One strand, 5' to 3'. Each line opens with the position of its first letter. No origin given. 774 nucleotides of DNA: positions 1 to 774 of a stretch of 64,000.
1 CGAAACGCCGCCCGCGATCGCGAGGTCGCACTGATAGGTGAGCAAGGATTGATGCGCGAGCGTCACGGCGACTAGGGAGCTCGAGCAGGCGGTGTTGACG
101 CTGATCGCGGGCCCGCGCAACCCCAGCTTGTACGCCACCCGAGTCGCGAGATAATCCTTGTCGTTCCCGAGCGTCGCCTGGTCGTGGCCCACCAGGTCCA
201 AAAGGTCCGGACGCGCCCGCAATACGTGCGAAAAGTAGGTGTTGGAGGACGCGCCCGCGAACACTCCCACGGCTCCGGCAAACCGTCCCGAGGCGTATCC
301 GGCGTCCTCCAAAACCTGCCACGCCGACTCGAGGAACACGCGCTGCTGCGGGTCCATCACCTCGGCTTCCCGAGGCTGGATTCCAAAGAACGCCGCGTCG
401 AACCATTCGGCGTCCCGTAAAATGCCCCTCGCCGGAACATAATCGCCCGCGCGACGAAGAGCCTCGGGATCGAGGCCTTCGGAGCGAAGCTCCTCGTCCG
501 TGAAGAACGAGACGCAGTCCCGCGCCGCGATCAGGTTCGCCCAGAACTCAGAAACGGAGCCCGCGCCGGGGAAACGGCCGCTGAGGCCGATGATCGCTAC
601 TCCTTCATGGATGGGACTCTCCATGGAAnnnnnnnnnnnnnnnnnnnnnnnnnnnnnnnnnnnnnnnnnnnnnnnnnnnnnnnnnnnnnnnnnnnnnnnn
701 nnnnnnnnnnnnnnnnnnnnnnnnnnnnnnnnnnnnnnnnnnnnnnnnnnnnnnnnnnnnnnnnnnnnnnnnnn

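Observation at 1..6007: Loading end of a hybrid NRPS-PKS assembly line; the KS gene at the window edge is absent from the ORF track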

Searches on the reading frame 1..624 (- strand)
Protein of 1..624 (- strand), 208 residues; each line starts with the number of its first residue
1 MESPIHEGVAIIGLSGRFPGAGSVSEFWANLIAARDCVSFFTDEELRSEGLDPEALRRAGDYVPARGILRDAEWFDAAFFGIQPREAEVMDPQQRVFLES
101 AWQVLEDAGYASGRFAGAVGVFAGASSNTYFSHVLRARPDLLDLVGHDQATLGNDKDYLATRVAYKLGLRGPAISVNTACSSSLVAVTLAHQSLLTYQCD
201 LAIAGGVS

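Call 6: search_protein_families(library=pfam, proteins=[window:1-624:-], max_evalue=0.01)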
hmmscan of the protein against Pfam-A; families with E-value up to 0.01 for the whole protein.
window:1-624:- (208 aa): 2 families
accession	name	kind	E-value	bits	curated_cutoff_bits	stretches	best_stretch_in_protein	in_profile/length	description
PF00109.32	ketoacyl-synt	-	1.6e-57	195.4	20.8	1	7-208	2-202/252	Beta-ketoacyl synthase, N-terminal domain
PF00108.29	Thiolase_N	-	1.7e-06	28.1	26.4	1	159-207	62-112/260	Thiolase, N-terminal domain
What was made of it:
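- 1..624 (-): Gene 2, first 208 codons only: type I PKS ketosynthase N-terminal half, Cys180 (window 85-87); runs off the window. PF00109 195 bits (call 6).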

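Call 7: search_protein_families(library=ncbifam, proteins=[window:1-624:-], max_evalue=0.01)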
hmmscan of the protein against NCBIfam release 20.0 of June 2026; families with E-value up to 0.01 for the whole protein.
window:1-624:- (208 aa): 17 families
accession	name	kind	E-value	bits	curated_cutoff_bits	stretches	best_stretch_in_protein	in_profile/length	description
NF045894.1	PKS_plus_SDR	equivalog_domain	2e-55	188.1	1740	1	7-207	1-200/1515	type I polyketide synthase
NF040607.1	mycolic_Pks13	equivalog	2.2e-45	154.7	2100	1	7-207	101-298/1680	polyketide synthase Pks13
NF041183.1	Pks2_ls1_myc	equivalog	1e-34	118.8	2400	1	9-208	4-201/2086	sulfolipid-1 biosynthesis phthioceranic/hydroxyphthioceranic acid synthase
NF006618.0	PRK09185.1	subfamily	1.2e-07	31.2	407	1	154-207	135-188/394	beta-ketoacyl-ACP synthase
TIGR02813.1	omega_3_PfaA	subfamily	2.3e-07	27.9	1010.1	1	158-207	184-233/2582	polyketide-type polyunsaturated fatty acid synthase PfaA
NF005589.0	PRK07314.1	subfamily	7.9e-07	28.2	387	1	158-207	142-191/413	beta-ketoacyl-ACP synthase II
TIGR03150.1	fabF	equivalog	1.7e-06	27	493.75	1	158-207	139-188/407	beta-ketoacyl-ACP synthase II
TIGR01930.1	AcCoA-C-Actrans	subfamily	4.4e-06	25.9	240.55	1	152-207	53-110/385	acetyl-CoA C-acyltransferase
NF004970.0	PRK06333.1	subfamily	1.3e-05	24.2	525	1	160-207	153-200/424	beta-ketoacyl-ACP synthase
NF058662.1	cispenta_AmcF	equivalog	4.8e-05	22.5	325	1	156-207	105-156/369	cispentacin biosynthesis acyltransferase subunit AmcF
NF042999.1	bketothiol_BktB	equivalog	7.8e-05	22.1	725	1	156-207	63-117/394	beta-ketothiolase BktB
NF005076.0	PRK06501.1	equivalog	0.00012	21.1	629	0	158-203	153-198/425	beta-ketoacyl-ACP synthase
NF006552.0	PRK09051.1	subfamily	0.00014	21.2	565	1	158-207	67-118/395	beta-ketothiolase BktB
NF005494.0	PRK07108.1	equivalog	0.0012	17.8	615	1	160-207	68-117/392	acetyl-CoA C-acyltransferase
TIGR02430.1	pcaF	equivalog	0.0029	16.7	597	1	170-207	79-116/400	3-oxoadipyl-CoA thiolase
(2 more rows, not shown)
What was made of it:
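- Domains and their order: calls 6, 7.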

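Call 19: find_homologous_proteins(query=window:1-624:-, max_evalue=1e-30)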
Query window:1-624:- (208 aa): 1431 proteins with E <= 1e-30 among 5195 candidates; the best 120 are listed.
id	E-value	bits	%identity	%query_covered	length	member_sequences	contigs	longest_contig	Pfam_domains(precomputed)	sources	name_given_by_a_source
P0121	2.7e-92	326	72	100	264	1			PF00109.33,PF00108.30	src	-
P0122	2.2e-89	316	68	100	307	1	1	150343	PF00109.33,PF00108.30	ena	-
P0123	2.1e-88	313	69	100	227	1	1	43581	PF00109.33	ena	-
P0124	3.5e-86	306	67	98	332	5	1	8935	PF00109.33,PF02801.29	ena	-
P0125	1.6e-85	304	67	98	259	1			PF00109.33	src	-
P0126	4.5e-85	302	64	100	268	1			PF00109.33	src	-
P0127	7.9e-85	301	71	94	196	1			PF00109.33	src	-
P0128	8.4e-85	301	67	98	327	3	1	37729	PF00109.33,PF02801.29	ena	-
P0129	3.6e-84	299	66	97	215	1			PF00109.33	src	-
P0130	8.9e-83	295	68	93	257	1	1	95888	PF00109.33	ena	-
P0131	2.2e-82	293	65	97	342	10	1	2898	PF00109.33,PF02801.29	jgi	jgi:acyl transferase domain-containing protein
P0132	3.4e-82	293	64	100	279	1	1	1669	PF00109.33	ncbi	-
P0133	1.2e-79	284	61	100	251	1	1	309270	PF00109.33,PF00108.30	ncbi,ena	-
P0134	4.8e-79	282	63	100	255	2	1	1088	PF00109.33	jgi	-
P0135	1.9e-78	280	61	100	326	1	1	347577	PF00109.33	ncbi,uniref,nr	ncbi:beta-ketoacyl synthase N-terminal-like domain-containing protein [Pedosphaera parvula]|uniref:B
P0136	3.2e-78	280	63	96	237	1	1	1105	PF00109.33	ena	-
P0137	1.1e-77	278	61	97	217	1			PF00109.33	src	-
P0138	1.2e-77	278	63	98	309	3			PF00109.33,PF02801.29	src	-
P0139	1.9e-77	277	62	98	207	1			PF00109.33,PF00108.30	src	-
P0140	3.6e-77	276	61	99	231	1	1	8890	PF00109.33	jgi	-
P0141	5.5e-77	276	65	89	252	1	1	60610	PF00109.33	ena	-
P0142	1.1e-74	268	60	100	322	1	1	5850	PF00109.33,PF00108.30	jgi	jgi:phthiocerol/phenolphthiocerol synthesis type-I polyketide synthase E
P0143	1.4e-72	261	64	88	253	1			PF00109.33,PF00108.30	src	-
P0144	2.8e-71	257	64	88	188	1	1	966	PF00109.33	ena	-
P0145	3.2e-71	257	58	100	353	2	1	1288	PF00109.33,PF02801.29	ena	-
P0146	5.5e-71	256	61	100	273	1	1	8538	PF00109.33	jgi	jgi:acyl transferase domain-containing protein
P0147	1.2e-70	255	58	98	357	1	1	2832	PF00109.33,PF02801.29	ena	-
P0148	1.9e-70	254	59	97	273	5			PF00109.33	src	-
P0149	2.9e-70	254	59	98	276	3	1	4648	PF00109.33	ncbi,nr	ncbi:MAG TPA: polyketide synthase, partial [Steroidobacteraceae bacterium]|nr:polyketide synthase [S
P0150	4.8e-70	253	59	100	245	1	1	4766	PF00109.33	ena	-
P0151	5.0e-70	253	61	90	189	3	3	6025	PF00109.33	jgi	-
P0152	5.5e-70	253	60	98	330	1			PF00109.33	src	-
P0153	8.2e-70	252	58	94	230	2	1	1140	PF00109.33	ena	-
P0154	8.8e-70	252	61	100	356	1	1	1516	PF00109.33,PF02801.29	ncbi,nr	ncbi:MAG TPA: polyketide synthase, partial [Bacillota bacterium]|nr:polyketide synthase [Bacillota b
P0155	1.9e-69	251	60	97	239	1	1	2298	PF00109.33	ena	-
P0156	3.7e-69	250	61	96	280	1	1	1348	PF00109.33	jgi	jgi:acyl transferase domain-containing protein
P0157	4.3e-69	250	57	97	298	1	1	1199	PF00109.33,PF00108.30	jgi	-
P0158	4.5e-69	250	58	95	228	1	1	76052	PF00109.33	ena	-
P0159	1.6e-68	248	59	97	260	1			PF00109.33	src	-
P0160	1.9e-68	248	59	97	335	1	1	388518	PF00109.33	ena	-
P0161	2.3e-68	248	57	98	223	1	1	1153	PF00109.33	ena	-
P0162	2.6e-68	247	59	97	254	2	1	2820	PF00109.33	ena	-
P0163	2.7e-68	247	59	97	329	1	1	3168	PF00109.33,PF02801.29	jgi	jgi:acyl transferase domain-containing protein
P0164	1.0e-67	245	57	97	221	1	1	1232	PF00109.33,PF00108.30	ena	-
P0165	1.1e-67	245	56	99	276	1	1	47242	PF00109.33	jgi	-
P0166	2.1e-67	244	59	97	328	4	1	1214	PF00109.33,PF02801.29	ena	-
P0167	5.0e-67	243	59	97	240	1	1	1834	PF00109.33,PF00108.30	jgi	jgi:acyl transferase domain-containing protein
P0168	5.4e-67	243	58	97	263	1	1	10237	PF00109.33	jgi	-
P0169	1.0e-66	242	57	96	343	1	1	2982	PF00109.33,PF02801.29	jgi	jgi:acyl transferase domain-containing protein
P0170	1.3e-66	242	65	80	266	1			PF00109.33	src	-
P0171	2.0e-66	241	56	97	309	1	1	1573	PF00109.33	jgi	-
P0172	2.6e-66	241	57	94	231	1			PF00109.33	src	-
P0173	7.4e-66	239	57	97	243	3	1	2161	PF00109.33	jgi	jgi:acyl transferase domain-containing protein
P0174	7.5e-66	239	56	96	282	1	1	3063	PF00109.33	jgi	jgi:acyl transferase domain-containing protein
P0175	1.4e-65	238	58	98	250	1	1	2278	PF00109.33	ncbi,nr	ncbi:MAG TPA: polyketide synthase, partial [Candidatus Dormibacteraeota bacterium]|nr:polyketide syn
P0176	1.7e-65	238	56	96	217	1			PF00109.33,PF00108.30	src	-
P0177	2.1e-65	238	59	96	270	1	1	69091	PF00109.33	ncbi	-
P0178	2.3e-65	238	58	96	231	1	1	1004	PF00109.33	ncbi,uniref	ncbi:beta-ketoacyl synthase N-terminal-like domain-containing protein, partial [Corallococcus sp. 4L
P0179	2.9e-65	237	59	97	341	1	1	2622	PF00109.33,PF02801.29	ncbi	ncbi:MAG: polyketide synthase, partial [Woeseiaceae bacterium]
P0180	3.8e-65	237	55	99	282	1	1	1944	PF00109.33,PF00108.30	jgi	jgi:acyl transferase domain-containing protein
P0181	4.8e-65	237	55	97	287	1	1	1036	PF00109.33,PF00108.30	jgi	jgi:acyl transferase domain-containing protein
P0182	5.0e-65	237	58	97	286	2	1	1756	PF00109.33,PF00108.30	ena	-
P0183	6.8e-65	236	56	97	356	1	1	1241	PF00109.33,PF02801.29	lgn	-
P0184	8.4e-65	236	54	97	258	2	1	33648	PF00109.33,PF00108.30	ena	-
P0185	8.9e-65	236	52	97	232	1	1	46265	PF00109.33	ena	-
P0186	1.1e-64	236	55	96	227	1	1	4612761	PF00109.33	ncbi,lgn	-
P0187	1.3e-64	235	57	97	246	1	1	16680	PF00109.33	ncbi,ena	-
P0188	2.0e-64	235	55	97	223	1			PF00109.33,PF00108.30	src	-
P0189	2.5e-64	234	56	96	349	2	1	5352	PF00109.33,PF02801.29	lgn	-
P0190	2.7e-64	234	54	97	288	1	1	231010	PF00109.33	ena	-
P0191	2.9e-64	234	56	97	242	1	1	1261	PF00109.33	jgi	-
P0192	3.2e-64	234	55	96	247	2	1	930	PF00109.33,PF00108.30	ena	-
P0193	3.8e-64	234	54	97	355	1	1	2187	PF00109.33,PF02801.29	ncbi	ncbi:MAG: polyketide synthase, partial [Acidobacteriaceae bacterium]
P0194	4.6e-64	234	66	79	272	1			PF00109.33,PF02801.29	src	-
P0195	4.7e-64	234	54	99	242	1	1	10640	PF00109.33,PF00108.30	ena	-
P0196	7.5e-64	233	56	97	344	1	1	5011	PF00109.33,PF02801.29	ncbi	-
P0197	7.9e-64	233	56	97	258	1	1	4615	PF00109.33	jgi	jgi:acyl transferase domain-containing protein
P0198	8.8e-64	233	57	92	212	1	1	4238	PF00109.33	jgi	jgi:acyl transferase domain-containing protein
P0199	1.0e-63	232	55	100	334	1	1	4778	PF00109.33,PF02801.29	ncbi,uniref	ncbi:MAG: beta-ketoacyl synthase N-terminal-like domain-containing protein, partial [Dokdonella sp.]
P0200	1.2e-63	232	59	97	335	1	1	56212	PF00109.33,PF02801.29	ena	-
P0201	1.5e-63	232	53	99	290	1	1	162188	PF00109.33,PF00108.30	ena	-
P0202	1.9e-63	232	56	97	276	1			PF00109.33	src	-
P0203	2.0e-63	231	57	97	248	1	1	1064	PF00109.33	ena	-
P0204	2.3e-63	231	57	96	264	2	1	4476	PF00109.33,PF00108.30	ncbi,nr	ncbi:MAG TPA: polyketide synthase, partial [Thermoanaerobaculia bacterium]|nr:polyketide synthase [T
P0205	4.3e-63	230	58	96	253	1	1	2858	PF00109.33,PF00108.30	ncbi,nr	ncbi:MAG TPA: polyketide synthase, partial [Symbiobacteriaceae bacterium]|nr:polyketide synthase [Sy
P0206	5.5e-63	230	56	96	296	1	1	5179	PF00109.33,PF02801.29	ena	-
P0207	6.3e-63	230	55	97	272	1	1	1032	PF00109.33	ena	-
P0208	6.3e-63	230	59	93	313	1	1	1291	PF00109.33,PF02801.29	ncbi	ncbi:MAG: polyketide synthase, partial [Acidobacteriota bacterium]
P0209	6.4e-63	230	55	96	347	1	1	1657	PF00109.33,PF02801.29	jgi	jgi:acyl transferase domain-containing protein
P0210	6.6e-63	230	53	99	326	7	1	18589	PF00109.33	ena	-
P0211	1.1e-62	229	56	96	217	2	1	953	PF00109.33,PF00108.30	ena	-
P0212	1.3e-62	229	53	97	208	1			PF00109.33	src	-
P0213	1.4e-62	229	54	97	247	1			PF00109.33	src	-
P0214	1.4e-62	229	53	97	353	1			PF00109.33,PF02801.29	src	-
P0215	1.6e-62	228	56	97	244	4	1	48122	PF00109.33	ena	-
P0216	1.8e-62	228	54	96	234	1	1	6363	PF00109.33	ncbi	ncbi:MAG TPA: polyketide synthase, partial [Herpetosiphonaceae bacterium]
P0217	2.0e-62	228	63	76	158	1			PF00109.33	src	-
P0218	2.1e-62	228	56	100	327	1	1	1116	PF00109.33,PF02801.29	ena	-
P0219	2.6e-62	228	61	81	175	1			PF00109.33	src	-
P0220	2.7e-62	228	53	97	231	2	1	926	PF00109.33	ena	-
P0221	2.9e-62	228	53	96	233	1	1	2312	PF00109.33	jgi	-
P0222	3.8e-62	227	56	96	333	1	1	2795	PF00109.33,PF02801.29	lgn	-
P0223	3.8e-62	227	53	97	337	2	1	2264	PF00109.33,PF02801.29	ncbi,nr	ncbi:MAG: polyketide synthase, partial [Desulfobacteraceae bacterium]|nr:polyketide synthase [Desulf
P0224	4.2e-62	227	55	98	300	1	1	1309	PF00109.33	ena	-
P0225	4.2e-62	227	54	96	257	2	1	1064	PF00109.33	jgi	-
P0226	5.4e-62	227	55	95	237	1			PF00109.33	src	-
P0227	5.8e-62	227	54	99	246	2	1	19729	PF00109.33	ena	-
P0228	6.3e-62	227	58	96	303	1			PF00109.33,PF00108.30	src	-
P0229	6.4e-62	227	51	98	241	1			PF00109.33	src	-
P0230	6.9e-62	226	53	100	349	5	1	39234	PF00109.33,PF02801.29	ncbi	-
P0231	8.8e-62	226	58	97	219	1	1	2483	PF00109.33,PF00108.30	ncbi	ncbi:MAG TPA: polyketide synthase, partial [Thermoanaerobaculia bacterium]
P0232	9.4e-62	226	55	97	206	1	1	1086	PF00109.33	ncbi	ncbi:MAG: polyketide synthase, partial [Alphaproteobacteria bacterium]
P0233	1.0e-61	226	53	96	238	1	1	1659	PF00109.33,PF00108.30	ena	-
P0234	1.2e-61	226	54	100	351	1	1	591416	PF00109.33,PF00108.30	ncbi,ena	-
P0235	1.3e-61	226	55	99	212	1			PF00109.33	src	-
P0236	1.3e-61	226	51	96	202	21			PF00109.33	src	-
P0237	1.5e-61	225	55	95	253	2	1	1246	PF00109.33,PF00108.30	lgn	-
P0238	1.6e-61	225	52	98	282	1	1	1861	PF00109.33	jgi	jgi:acyl transferase domain-containing protein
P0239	1.7e-61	225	53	98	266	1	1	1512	PF00109.33,PF00108.30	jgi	jgi:phthiocerol/phenolphthiocerol synthesis type-I polyketide synthase E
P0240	2.3e-61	225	57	96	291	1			PF00109.33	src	-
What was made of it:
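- Tried and rejected: Every listed hit was 357 aa or shorter, so long PKS proteins seem not to be ranked for a short query (call 19).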

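Call 38: find_encoding_contigs(protein=P0135, flank=10000, max_places=1)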
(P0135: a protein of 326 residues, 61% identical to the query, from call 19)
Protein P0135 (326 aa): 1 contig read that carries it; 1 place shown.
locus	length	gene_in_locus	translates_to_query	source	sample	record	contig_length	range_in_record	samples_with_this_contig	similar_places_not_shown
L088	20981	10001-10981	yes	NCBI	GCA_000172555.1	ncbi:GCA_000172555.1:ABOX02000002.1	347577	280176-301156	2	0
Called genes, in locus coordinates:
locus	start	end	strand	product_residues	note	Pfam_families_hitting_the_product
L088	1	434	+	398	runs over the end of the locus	PF00534:Glycos_transf_1, PF13692:Glyco_trans_1_4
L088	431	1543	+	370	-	PF13439:Glyco_transf_4, PF13579:Glyco_trans_4_4, PF00534:Glycos_transf_1, PF13692:Glyco_trans_1_4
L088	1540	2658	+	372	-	PF13439:Glyco_transf_4 (weak), PF00534:Glycos_transf_1, PF13692:Glyco_trans_1_4, PF13524:Glyco_trans_1_2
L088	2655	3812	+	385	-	PF13439:Glyco_transf_4, PF13579:Glyco_trans_4_4, PF20706:GT4-conflict, PF00534:Glycos_transf_1, PF13692:Glyco_trans_1_4, PF13524:Glyco_trans_1_2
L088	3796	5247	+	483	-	PF00501:AMP-binding (weak), PF27533:CapK_C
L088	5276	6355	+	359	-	PF00535:Glycos_transf_2, PF10111:Glyco_tranf_2_2 (faint), PF13641:Glyco_tranf_2_3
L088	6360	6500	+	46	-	-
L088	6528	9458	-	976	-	PF22842:Pel9A-like_beta_helix, PF17892:Cadherin_5 (weak), PF17963:Big_9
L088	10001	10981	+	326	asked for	PF00109:ketoacyl-synt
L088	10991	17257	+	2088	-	PF02801:Ketoacyl-synt_C, PF16197:KAsynt_C_assoc, PF22336:RhiE-like_linker, PF22621:CurL-like_PKS_C, PF00698:Acyl_transf_1, PF00668:Condensation, PF00501:AMP-binding, PF13193:AMP-binding_C, +2 more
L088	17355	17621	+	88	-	-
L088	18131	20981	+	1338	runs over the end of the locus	PF06283:ThuA, PF00754:F5_F8_type_C, PF22633:F5_F8_type_C_2, PF23500:DUF7133, PF02985:HEAT (faint), PF13646:HEAT_2 (weak)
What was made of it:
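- Tried and rejected: Pedosphaera parvula Ellin514 as a cultured stand-in: its related KS belongs to a different cluster without FkbH (call 38).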

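Call 46: find_related_loci(query=window:1-624:-, collection=metagenome_contigs, flank=10000)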
Query window:1-624:- (208 aa) in metagenome_contigs; peptide patterns used: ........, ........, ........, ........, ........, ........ (x = any residue, [..] = any of these).
482 stretches matched a pattern; 69 encode a relative of the query (tblastn E <= 1e-3); 69 distinct loci.
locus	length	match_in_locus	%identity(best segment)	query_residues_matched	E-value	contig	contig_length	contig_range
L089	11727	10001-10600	62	9-208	6e-83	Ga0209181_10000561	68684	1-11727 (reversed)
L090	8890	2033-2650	61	2-207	1e-82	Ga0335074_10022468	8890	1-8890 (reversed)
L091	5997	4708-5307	61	9-208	2e-82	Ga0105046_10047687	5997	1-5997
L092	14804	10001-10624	60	1-208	9e-81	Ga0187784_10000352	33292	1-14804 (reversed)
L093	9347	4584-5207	60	1-208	9e-81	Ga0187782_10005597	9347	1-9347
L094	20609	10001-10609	60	5-208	2e-77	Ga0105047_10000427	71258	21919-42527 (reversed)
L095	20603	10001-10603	59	7-208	1e-76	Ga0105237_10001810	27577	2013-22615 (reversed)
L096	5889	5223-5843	57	1-208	1e-76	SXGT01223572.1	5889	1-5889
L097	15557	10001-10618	59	5-208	7e-76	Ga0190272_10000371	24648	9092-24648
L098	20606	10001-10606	57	5-208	6e-75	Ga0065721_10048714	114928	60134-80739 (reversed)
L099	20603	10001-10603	56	7-208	2e-74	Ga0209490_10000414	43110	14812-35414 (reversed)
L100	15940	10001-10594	55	9-207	3e-71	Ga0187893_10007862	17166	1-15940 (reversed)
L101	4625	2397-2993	58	9-208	2e-71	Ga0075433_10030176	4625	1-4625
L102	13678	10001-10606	55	7-208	8e-71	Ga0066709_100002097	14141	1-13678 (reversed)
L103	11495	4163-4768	55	7-208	7e-71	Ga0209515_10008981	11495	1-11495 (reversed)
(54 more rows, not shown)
